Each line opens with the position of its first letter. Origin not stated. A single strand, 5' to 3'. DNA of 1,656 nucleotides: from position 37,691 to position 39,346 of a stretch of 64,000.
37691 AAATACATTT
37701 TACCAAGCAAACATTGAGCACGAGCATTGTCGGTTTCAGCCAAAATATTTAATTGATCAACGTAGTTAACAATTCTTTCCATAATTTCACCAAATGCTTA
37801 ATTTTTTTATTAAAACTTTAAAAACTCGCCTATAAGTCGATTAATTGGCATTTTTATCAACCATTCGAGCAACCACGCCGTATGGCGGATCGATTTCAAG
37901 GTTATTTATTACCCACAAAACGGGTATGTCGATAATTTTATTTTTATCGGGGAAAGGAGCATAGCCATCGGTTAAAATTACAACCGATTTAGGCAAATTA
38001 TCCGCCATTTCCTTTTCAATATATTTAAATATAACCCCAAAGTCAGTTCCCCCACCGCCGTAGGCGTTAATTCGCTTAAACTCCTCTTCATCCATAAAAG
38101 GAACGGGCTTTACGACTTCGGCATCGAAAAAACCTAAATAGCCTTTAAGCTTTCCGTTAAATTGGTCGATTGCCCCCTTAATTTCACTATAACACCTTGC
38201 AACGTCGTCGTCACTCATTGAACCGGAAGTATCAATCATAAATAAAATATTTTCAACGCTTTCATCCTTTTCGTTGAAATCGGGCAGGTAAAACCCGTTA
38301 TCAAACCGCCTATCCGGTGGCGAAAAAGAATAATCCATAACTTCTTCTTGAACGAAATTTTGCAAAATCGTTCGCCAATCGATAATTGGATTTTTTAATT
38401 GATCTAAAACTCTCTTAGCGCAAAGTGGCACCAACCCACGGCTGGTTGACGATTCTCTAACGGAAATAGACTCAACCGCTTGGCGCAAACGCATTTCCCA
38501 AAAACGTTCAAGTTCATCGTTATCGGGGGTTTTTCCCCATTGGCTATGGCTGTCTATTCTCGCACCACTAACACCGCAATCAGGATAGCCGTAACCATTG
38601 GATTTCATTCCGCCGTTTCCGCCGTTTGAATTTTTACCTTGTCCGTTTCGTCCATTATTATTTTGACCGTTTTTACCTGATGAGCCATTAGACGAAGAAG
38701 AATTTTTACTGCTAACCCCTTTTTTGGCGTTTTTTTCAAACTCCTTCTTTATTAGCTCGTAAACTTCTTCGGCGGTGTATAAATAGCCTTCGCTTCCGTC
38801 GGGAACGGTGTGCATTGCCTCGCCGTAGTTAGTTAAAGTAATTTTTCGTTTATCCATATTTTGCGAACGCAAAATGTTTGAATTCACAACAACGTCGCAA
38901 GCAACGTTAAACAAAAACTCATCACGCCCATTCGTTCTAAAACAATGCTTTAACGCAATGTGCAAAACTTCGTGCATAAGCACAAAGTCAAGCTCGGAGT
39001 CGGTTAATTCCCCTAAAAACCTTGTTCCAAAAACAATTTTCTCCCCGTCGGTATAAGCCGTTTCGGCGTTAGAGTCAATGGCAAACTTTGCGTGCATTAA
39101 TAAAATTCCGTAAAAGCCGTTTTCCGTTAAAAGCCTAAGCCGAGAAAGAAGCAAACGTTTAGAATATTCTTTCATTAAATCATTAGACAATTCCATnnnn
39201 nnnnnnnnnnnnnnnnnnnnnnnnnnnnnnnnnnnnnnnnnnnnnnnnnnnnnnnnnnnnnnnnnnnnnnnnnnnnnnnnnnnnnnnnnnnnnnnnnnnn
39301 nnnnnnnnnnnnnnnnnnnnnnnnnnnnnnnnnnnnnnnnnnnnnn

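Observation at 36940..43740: Translationally coupled SNF2 helicase / MoxR AAA+ / zincin-VWA cassette with a Sel1 protein: candidate uncharacterised conflict system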

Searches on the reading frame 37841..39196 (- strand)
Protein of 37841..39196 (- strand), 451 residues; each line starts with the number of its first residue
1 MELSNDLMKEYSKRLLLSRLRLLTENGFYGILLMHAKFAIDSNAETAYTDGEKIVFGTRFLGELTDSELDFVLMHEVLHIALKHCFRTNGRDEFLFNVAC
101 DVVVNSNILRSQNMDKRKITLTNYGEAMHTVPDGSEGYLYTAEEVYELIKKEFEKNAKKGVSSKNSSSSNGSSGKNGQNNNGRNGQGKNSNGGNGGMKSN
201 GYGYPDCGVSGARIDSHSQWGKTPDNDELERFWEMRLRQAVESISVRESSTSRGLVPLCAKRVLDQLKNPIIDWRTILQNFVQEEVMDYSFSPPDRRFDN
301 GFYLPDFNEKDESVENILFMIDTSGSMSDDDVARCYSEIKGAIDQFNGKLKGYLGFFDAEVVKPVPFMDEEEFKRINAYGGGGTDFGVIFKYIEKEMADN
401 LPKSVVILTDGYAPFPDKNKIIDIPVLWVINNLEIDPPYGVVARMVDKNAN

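Call 3: search_protein_families(library=pfam, proteins=[window:37841-39196:-], max_evalue=0.01)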
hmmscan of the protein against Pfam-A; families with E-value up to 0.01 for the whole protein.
window:37841-39196:- (451 aa): 7 families
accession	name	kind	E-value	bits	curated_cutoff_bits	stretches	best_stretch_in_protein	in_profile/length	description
PF13203.12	DUF2201_N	-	2.7e-30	106.3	23.2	1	11-305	2-268/271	Putative metallopeptidase domain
PF09967.15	DUF2201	-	1.7e-15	57.7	26.4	1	319-445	3-122/123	VWA-like domain (DUF2201)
PF01435.24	Peptidase_M48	-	7.6e-05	23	20.3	1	43-114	34-114/186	Peptidase family M48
PF00092.34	VWA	-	0.00017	22.3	23.8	1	316-414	1-116/174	von Willebrand factor type A domain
PF13519.12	VWA_2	-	0.00019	22.5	27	1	317-411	1-106/107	von Willebrand factor type A domain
PF05762.20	VWA_CoxE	-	0.00052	19.9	26.4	1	307-412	48-160/222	VWA domain containing CoxE-like protein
PF14550.11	Peptidase_S78_2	-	0.0075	16.7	24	0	49-152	9-111/126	Putative phage serine protease XkdF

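Call 4: search_protein_families(library=padloc, proteins=[window:37841-39196:-], max_evalue=0.01)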
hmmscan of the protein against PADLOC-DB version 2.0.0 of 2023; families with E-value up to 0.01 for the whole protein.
window:37841-39196:- (451 aa): 0 families

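Call 12: search_protein_families(library=ncbifam, proteins=[window:37841-39196:-], max_evalue=0.01)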
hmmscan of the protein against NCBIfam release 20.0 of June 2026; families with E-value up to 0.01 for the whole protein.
window:37841-39196:- (451 aa): 0 families

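Call 13: search_protein_families(library=phrogs, proteins=[window:37841-39196:-], max_evalue=0.001)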
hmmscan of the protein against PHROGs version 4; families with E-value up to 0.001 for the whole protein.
window:37841-39196:- (451 aa): 2 families
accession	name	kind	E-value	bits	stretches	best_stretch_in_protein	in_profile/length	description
phrog_1314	-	DNA, RNA and nucleotide metabolism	3.3e-80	271.1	1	2-444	2-389/394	HNH endonuclease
phrog_30358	-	unknown function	2.6e-17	64.4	1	261-444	20-198/204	-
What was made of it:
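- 37841..39196 (-): Zincin metallopeptidase (aa 1-160, HExxH at H75/E76/H79), a disordered G/N/S-rich linker (aa 162-212), a helical region and a VWA domain with an intact MIDAS (DTSGS at 322-326, GGGGT, TDG). Its start overlaps the MoxR stop by 14 nt. Pfam DUF2201_N E 2.7e-30 and DUF2201 E 1.7e-15 (call 3). phrog_1314 full length, E 3.3e-80 (call 13).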

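Call 15: search_dna_similar(query=window:37841-39196:-, collection=phages, mode=protein, max_rows=30)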
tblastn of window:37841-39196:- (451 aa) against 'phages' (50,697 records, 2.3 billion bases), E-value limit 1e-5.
Records with a match: 501; places in all: 501; records where one place covers at least 80% of the query: 28.
Best place of each record, by identity: <60% 501.
By first word of the organism name: Pseudomonas 110; Escherichia 104; Vibrio 82; Klebsiella 27; Salmonella 24; Erwinia 22; Achromobacter 17; Rhizobium 16; Pectobacterium 14; Stenotrophomonas 10; and 26 more.
By host as written in the record: - 87; Pseudomonas aeruginosa 42; Escherichia coli 38; Klebsiella pneumoniae 16; Pseudomonas aeruginosa PAO1 16; Pseudomonas aeruginosa ATCC 27853 12; Achromobacter xylosoxidans I2BC 12; Stenotrophomonas maltophilia 8; and 150 more.
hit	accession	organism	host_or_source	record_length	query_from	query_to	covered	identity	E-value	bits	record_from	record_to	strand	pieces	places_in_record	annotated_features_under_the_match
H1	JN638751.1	Bacillus phage G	Bacillus megaterium str. ATCC 43725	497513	28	445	70%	37.2%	3e-36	216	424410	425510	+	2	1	576: gp576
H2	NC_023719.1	Bacillus phage G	Bacillus megaterium str. ATCC 43725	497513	28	445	70%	37.2%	3e-36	216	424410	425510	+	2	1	576: HNH endonuclease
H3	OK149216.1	Acinetobacter phage vB_IME_Ab2712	Acinetobacter baumannii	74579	8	440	73%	33.3%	2e-14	141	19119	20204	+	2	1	record has no annotation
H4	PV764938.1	Sinorhizobium phage Phosso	Sinohrizobium meliloti NRRL L-50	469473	28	443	73%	31.9%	2e-16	150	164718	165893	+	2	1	hypothetical protein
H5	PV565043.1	Pseudomonas phage Holyagarpour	Pseudomonas putida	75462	27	440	73%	31.0%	2e-18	161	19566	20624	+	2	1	HNH endonuclease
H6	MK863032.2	Pseudomonas phage Zuri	Pseudomonas putida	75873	27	440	73%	31.0%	2e-18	161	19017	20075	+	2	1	hypothetical protein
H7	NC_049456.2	Pseudomonas phage Zuri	Pseudomonas putida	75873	27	440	73%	31.0%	2e-18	161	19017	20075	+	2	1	HNH endonuclease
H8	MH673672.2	Thermus phage phiFa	Thermus thermophilus HB27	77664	28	447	61%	37.3%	2e-23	164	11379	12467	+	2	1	hypothetical protein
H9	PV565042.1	Pseudomonas phage Ebordelon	Pseudomonas putida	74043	27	440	73%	30.7%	2e-18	160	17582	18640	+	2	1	HNH endonuclease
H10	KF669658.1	Acinetobacter phage Presley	Acinetobacter baumannii M2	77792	28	448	62%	35.9%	2e-16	163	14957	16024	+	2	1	hypothetical protein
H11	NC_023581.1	Acinetobacter phage Presley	Acinetobacter baumannii M2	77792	28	448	62%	35.9%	2e-16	163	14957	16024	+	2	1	HNH endonuclease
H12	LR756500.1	uncultured phage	metagenomic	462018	28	432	73%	29.9%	2e-12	133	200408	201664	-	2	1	record has no annotation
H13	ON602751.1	Klebsiella phage VLCpiP4b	Klebsiella pneumoniae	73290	3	440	74%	29.0%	2e-10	136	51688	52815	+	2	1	HNH endonuclease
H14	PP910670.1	Pseudomonas phage vB_Pae_TUMS_PL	Pseudomonas aeruginosa ATCC 27853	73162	28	431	90%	23.6%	5e-15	84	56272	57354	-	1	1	hypothetical protein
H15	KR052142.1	Pseudomonas phage vB_PaeP_MAG4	Pseudomonas aeruginosa clinical isolate ...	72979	28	431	90%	23.6%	5e-15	84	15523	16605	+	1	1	hypothetical protein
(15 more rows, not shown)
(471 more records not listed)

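Call 40: search_solved_structures(query=window:37841-39196:-, max_evalue=1)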
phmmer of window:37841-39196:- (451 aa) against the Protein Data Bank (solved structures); distinct sequences matched with E-value up to 1: 5.
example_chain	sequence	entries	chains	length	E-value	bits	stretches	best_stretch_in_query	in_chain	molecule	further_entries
6t9i_G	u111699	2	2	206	0.091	14.7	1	295-376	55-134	Transcription initiation factor TFIID subunit 10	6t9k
4qhi_A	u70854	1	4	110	0.4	12.6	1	52-99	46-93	Uncharacterized protein MJ1213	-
4qhf_A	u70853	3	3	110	0.45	12.4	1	53-99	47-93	Uncharacterized protein MJ1213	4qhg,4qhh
4qhj_A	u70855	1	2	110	0.63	12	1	53-97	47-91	Uncharacterized protein MJ1213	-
9b0m_A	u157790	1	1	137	0.71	11.8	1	321-365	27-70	L-dopachrome isomerase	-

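Call 55: find_homologous_proteins(query=window:37841-39196:-, max_evalue=0.00001)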
Query window:37841-39196:- (451 aa): 4478 proteins with E <= 0.00001 among 8000 candidates; the best 120 are listed.
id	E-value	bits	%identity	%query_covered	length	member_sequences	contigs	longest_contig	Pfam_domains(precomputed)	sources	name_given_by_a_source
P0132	0.0e+0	1013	98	100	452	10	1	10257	PF01435.25,PF13203.13,PF09967.16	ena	-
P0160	5.7e-186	637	61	99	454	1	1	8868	PF13203.13,PF09967.16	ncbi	-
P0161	5.7e-163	561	55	99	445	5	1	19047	PF13203.13,PF09967.16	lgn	-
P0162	2.0e-162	559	55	99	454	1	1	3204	PF13203.13,PF09967.16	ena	-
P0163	2.1e-162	559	55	99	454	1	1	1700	PF13203.13,PF09967.16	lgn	-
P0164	3.7e-162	558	56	99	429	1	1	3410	PF13203.13,PF09967.16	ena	-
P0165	9.6e-162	557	57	99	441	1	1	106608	PF13203.13,PF09967.16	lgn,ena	-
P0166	1.7e-161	556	54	99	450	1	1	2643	PF13203.13,PF09967.16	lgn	-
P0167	2.2e-161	556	56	99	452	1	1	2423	PF13203.13,PF09967.16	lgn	-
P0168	1.1e-160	553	53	99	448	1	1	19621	PF13203.13,PF09967.16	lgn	-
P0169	1.2e-159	550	52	99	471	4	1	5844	PF13203.13,PF09967.16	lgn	-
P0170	1.4e-159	550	55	99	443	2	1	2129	PF13519.13,PF13203.13,PF09967.16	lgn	-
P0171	3.1e-159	549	53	99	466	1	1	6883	PF13203.13,PF09967.16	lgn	-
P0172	5.1e-159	548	56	35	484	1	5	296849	PF13203.13,PF09967.16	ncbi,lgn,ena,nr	ncbi:MAG: hypothetical protein IJ435_05265 [Clostridia bacterium]|nr:hypothetical protein [Clostridi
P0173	7.9e-159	547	55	99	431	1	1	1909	PF13203.13,PF09967.16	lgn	-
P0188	1.2e-157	543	54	99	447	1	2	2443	PF10263.16,PF13203.13,PF09967.16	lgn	-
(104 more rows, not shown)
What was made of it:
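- One homologue of ORF 3 carries a precomputed SprT-like Pfam hit (P0188, PF10263, call 55).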

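Call 62: find_related_loci(query=A3, collection=viral_contigs, flank=10000)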
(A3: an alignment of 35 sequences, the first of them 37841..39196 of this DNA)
Query A3 (451 aa) in viral_contigs; peptide patterns used: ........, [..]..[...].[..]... (x = any residue, [..] = any of these).
61 stretches matched a pattern; 9 encode a relative of the query (tblastn E <= 1e-3); 9 distinct loci.
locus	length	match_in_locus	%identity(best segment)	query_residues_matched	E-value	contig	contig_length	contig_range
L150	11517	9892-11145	51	1-445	2e-149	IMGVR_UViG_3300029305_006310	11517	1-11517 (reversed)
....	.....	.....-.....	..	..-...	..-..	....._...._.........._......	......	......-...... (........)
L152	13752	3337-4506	50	1-445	1e-68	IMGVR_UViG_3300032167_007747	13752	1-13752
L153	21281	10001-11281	32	10-445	3e-60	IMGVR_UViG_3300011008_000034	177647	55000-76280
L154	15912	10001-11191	31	8-445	4e-58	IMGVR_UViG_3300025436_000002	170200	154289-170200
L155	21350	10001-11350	30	8-440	3e-54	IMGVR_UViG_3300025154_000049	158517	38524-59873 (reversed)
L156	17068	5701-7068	30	8-451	9e-54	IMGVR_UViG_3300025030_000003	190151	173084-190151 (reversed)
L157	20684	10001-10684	41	216-440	1e-50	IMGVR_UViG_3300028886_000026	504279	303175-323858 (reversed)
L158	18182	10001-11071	33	46-444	4e-19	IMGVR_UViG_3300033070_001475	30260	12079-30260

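Call 66: predict_structure(alignment_id=A3)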
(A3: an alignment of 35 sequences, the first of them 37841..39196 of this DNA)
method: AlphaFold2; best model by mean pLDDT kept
length: 451 residues; sequences in the alignment: 35
mean_pLDDT: 71.7   pTM: 0.48
mean pLDDT of the five models: 71.7, 71.4, 71.0, 71.0, 69.7
residues with pLDDT >= 90: 82; 70-90: 215; 50-70: 46; < 50: 108
segments of 3 or more residues with pLDDT < 50: 162-212, 247-254, 262-270, 281-311, 381-383, 449-451
pLDDT, mean of each block of 10 residues (from residue 1): 80 93 87 89 88 90 94 92 70 84 90 90 91 89 88 79 43 35 36 30 33 56 73 84 59 46 48 53 34 35 38 77 82 79 75 86 87 76 71 89 88 86 83 85 69 35
secondary structure, 60 per line:
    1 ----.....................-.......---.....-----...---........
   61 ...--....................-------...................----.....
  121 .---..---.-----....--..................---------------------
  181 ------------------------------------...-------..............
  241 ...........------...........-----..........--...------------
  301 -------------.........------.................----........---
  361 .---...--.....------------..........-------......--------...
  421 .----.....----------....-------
elements in order: H5-25 H27-33 E37-41 E47-49 E53-57 H58-63 H66-85 H93-111 H116-119 H142-159 H227-251 H258-268 H274-283 E314-322 H329-345 E350-357 E365-367 H370-374 H387-396 E404-409 H418-421 E426-430 E441-444
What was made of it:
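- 37841..39196 (-): AlphaFold2 model, pLDDT 71.7, with both domains confident (call 66).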

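Call 70: fold_search(model_id=the predicted structure, library=pdb)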
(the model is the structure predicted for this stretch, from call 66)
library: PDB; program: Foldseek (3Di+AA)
matches with E <= 10: 637; with E <= 0.001: 34
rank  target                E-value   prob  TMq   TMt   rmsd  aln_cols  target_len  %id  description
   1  9c4f_I                1.8e-05  1.00  0.23  0.49   5.3       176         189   16  Infectious B19V capsid (released 2024-10-16)
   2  8ql1_C                4.5e-05  1.00  0.24  0.41   9.3       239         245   13  Crystal structure of the human MDN1-MIDAS/NLE1-UBL complex (released 2025-04-09)
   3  6fpy_A                8.5e-05  1.00  0.24  0.19   4.7       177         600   15  Inter-alpha-inhibitor heavy chain 1, wild type (released 2019-02-27)
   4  6pyx_A                9.0e-05  1.00  0.25  0.61   3.9       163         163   15  Calcium Activated Chloride Channel Regulator 1 (CLCA1) VWA Domain (released 2020-01-29)
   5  3n2n_A                1.0e-04  1.00  0.22  0.48   4.5       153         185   16  The Crystal Structure of Tumor Endothelial Marker 8 (TEM8) extracellular domain (released 2011-01-05)
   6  6pyo_A                1.1e-04  1.00  0.23  0.57   3.7       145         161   17  Calcium Activated Chloride Channel Regulator 1 (CLCA1) VWA Domain (released 2020-01-29)
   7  8ql1_G                1.1e-04  1.00  0.24  0.42   7.1       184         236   14  Crystal structure of the human MDN1-MIDAS/NLE1-UBL complex (released 2025-04-09)
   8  5es4_A                1.1e-04  1.00  0.21  0.09   5.1       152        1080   19  RE-REFINEMENT OF INTEGRIN ALPHAXBETA2 ECTODOMAIN IN THE CLOSED/BENT CONFORMATION (released 2016-03-02)
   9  6bxf_A                1.2e-04  1.00  0.22  0.22   4.2       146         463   14  Crystal structure of an extended b3 integrin L33 (released 2018-08-01)
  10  6fpy_B                1.3e-04  1.00  0.24  0.18   4.9       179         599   15  Inter-alpha-inhibitor heavy chain 1, wild type (released 2019-02-27)
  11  1shu                  1.4e-04  1.00  0.22  0.50   4.2       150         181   14  Crystal Structure of the von Willebrand factor A domain of human capillary morphogenesis protein 2: an anthrax toxin rec (released 2004-04-13)
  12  3gxb_A                1.8e-04  1.00  0.24  0.55   4.3       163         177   13  Crystal structure of VWF A2 domain (released 2009-05-05)
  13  9kop                  1.8e-04  1.00  0.23  0.22  11.4       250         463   17  Crystal structure of the Trove domain (released 2025-10-01)
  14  2odp_A                2.1e-04  1.00  0.22  0.20   5.2       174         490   14  Complement component C2a, the catalytic fragment of C3- and C5-convertase of human complement (released 2007-02-06)
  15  6fpz_A                2.5e-04  1.00  0.25  0.19   4.7       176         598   13  Inter-alpha-inhibitor heavy chain 1, D298A (released 2019-02-27)
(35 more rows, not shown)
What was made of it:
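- The VWA resembles the MDN1/Rea1 MIDAS and NorD (call 70).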

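Call 76: search_dna_similar(query=window:37841-39196:-, collection=plasmids, mode=protein, max_rows=25)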
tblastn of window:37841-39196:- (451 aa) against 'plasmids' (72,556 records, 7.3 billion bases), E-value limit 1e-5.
Records with a match: 103; places in all: 103; records where one place covers at least 80% of the query: 8.
Best place of each record, by identity: <60% 103.
By first word of the organism name: Burkholderia 27; Rhodococcus 18; Paraburkholderia 9; Cupriavidus 8; Synechocystis 5; Mycobacterium 5; Caballeronia 4; Variovorax 4; Streptomyces 4; Ralstonia 3; and 13 more.
By predicted mobility (MOB-suite, as given by PLSDB): non-mobilizable 46; conjugative 30; mobilizable 27.
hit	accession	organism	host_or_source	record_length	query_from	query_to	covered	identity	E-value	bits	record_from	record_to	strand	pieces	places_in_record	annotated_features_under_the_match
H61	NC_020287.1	Synechocystis sp. PCC 6803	-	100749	25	445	82%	33.0%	2e-18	165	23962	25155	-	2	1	VWA-like domain-containing protein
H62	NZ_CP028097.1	Synechocystis sp. IPPAS B-1465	axenic culture,Synechocystis sp. GT-L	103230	25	445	82%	33.0%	2e-18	165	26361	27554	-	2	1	VWA-like domain-containing protein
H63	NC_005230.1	Synechocystis sp. PCC 6803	-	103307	25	445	82%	33.0%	2e-18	165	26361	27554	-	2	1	VWA-like domain-containing protein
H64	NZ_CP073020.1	Synechocystis sp. PCC 6803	cell culture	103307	25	445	82%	33.0%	2e-18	165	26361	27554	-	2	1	VWA-like domain-containing protein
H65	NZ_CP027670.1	Simplicispira suum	cell culture,Dust collector of pigpen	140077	28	445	93%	28.2%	3e-32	137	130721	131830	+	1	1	VWA-like domain-containing protein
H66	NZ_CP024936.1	Paraburkholderia graminis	soil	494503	28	429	89%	28.1%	3e-25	117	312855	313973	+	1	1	VWA-like domain-containing protein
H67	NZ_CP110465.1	Acinetobacter baumannii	Homo sapiens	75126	8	440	73%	33.9%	3e-14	144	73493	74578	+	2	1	VWA-like domain-containing protein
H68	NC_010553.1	Burkholderia ambifaria MC40-6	-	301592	28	429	89%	26.8%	1e-23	112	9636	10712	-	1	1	VWA-like domain-containing protein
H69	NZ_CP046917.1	Paraburkholderia acidisoli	cell culture,forest soil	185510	28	429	89%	26.7%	1e-23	112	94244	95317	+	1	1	VWA-like domain-containing protein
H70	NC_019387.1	Thermus oshimai JL-2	-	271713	24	450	72%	33.0%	8e-14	151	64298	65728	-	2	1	VWA-like domain-containing protein | hypothetical protein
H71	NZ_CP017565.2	Paraburkholderia sprentiae WSM5005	Lebeckia ambigua,root nodule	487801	28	440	70%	33.6%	3e-14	158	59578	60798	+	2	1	VWA-like domain-containing protein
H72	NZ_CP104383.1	Ralstonia pickettii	cell culture,aquaculture water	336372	28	440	72%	32.0%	1e-13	153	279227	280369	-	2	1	VWA-like domain-containing protein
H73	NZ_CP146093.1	Ralstonia sp. RRA.1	pure culture,Cupriavidus necator ...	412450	28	440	72%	32.0%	1e-13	153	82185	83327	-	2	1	VWA-like domain-containing protein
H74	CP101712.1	Synechocystis sp. B12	cell culture,mangrove water from the ...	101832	28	445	60%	38.1%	2e-12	180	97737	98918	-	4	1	hypothetical protein (x3)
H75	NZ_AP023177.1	Paraburkholderia largidicola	Physopelta gutta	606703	28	429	62%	36.2%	4e-15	164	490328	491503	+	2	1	VWA-like domain-containing protein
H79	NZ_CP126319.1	Burkholderia anthina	Sorghum bicolor,Sandy loam,rhizosphere ...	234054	25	429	73%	30.6%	6e-11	141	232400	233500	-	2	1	VWA-like domain-containing protein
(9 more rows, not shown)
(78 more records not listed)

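Call 77: get_annotated_region(hit=H63, flank=7000)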
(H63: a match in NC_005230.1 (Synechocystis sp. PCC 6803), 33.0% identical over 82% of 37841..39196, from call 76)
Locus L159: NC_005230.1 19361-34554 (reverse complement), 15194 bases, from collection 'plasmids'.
description: Synechocystis sp. PCC 6803 plasmid pSYSA, complete sequence
organism: Synechocystis sp. PCC 6803 (NCBI taxid 1148)
taxonomy: Bacteria; Cyanobacteriota; Cyanophyceae; Synechococcales; Merismopediaceae; Synechocystis; Synechocystis sp. PCC 6803
host: -; source: -; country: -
typing (MOB-suite, as given by PLSDB): non-mobilizable
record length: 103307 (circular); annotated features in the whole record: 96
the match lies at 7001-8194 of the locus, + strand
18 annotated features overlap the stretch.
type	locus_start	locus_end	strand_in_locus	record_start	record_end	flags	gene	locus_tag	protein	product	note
CDS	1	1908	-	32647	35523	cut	-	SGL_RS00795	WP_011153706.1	plasmid replication protein, CyRepA1 family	-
CDS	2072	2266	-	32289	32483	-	-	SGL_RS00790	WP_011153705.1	hypothetical protein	-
CDS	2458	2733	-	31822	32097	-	-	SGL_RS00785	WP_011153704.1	hypothetical protein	-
CDS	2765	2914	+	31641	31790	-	-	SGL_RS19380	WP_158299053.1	hypothetical protein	-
CDS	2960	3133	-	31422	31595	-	-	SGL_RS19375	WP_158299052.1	hypothetical protein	-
CDS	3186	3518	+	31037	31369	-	-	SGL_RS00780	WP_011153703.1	DUF433 domain-containing protein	-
CDS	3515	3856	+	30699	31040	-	-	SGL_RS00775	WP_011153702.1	DUF5615 family PIN-like protein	-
CDS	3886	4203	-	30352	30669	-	-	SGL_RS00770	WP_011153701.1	HepT-like ribonuclease domain-containing protein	-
CDS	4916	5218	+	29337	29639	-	-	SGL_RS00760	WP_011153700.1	DUF1778 domain-containing protein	-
CDS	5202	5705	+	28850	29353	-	-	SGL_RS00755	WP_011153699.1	GNAT family N-acetyltransferase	-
CDS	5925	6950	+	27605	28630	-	-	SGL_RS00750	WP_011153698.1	MoxR family ATPase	-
CDS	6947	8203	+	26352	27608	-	-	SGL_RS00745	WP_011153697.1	VWA-like domain-containing protein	-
CDS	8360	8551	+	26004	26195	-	-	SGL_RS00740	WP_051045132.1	hypothetical protein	-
CDS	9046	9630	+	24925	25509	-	-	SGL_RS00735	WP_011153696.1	hypothetical protein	-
CDS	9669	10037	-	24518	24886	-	-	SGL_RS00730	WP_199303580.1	hypothetical protein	-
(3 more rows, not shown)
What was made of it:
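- On MoxR AAA+ ATPases: The pSYSA homologue is annotated as a MoxR family ATPase (call 77).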

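Call 78: get_annotated_region(hit=H68, flank=7000)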
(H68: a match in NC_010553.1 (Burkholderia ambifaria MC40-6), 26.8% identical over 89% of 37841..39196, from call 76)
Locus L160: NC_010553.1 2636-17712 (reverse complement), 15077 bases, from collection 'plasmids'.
description: Burkholderia ambifaria MC40-6 plasmid pBMC401, complete sequence
organism: Burkholderia ambifaria MC40-6 (NCBI taxid 398577)
taxonomy: Bacteria; Pseudomonadota; Betaproteobacteria; Burkholderiales; Burkholderiaceae; Burkholderia; Burkholderia ambifaria; Burkholderia ambifaria MC40-6
host: -; source: -; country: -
typing (MOB-suite, as given by PLSDB): conjugative; replicon rep_cluster_526; relaxase MOBP; mating-pair formation MPF_T
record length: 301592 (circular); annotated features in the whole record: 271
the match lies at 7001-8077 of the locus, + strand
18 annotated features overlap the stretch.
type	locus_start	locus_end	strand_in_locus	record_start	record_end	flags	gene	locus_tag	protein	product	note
CDS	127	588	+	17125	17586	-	-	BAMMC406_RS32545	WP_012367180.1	membrane protein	-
CDS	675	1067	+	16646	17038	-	-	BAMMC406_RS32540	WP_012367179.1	hypothetical protein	-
CDS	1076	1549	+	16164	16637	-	-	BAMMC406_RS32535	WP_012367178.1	hypothetical protein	-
CDS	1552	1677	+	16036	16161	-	-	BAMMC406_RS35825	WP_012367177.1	hypothetical protein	-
CDS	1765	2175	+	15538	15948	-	-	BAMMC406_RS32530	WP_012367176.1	hypothetical protein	-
CDS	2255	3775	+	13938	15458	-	-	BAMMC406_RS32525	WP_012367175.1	hypothetical protein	-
CDS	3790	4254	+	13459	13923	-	-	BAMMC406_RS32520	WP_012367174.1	hypothetical protein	-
CDS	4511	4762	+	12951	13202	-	-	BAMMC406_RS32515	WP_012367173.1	DUF3717 domain-containing protein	-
CDS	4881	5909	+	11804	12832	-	-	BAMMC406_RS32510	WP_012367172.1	ATP-binding protein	-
CDS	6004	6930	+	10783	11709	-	-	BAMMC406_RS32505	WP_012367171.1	hypothetical protein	-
CDS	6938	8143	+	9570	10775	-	-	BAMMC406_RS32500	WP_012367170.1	VWA-like domain-containing protein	-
CDS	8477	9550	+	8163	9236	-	-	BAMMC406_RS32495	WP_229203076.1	ATPase, T2SS/T4P/T4SS family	-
CDS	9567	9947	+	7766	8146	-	-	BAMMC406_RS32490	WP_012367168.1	TrbC/VirB2 family protein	-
CDS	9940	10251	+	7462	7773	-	-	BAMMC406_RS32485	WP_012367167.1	VirB3 family type IV secretion system protein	-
CDS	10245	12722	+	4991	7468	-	-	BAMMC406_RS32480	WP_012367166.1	VirB4 family type IV secretion system protein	-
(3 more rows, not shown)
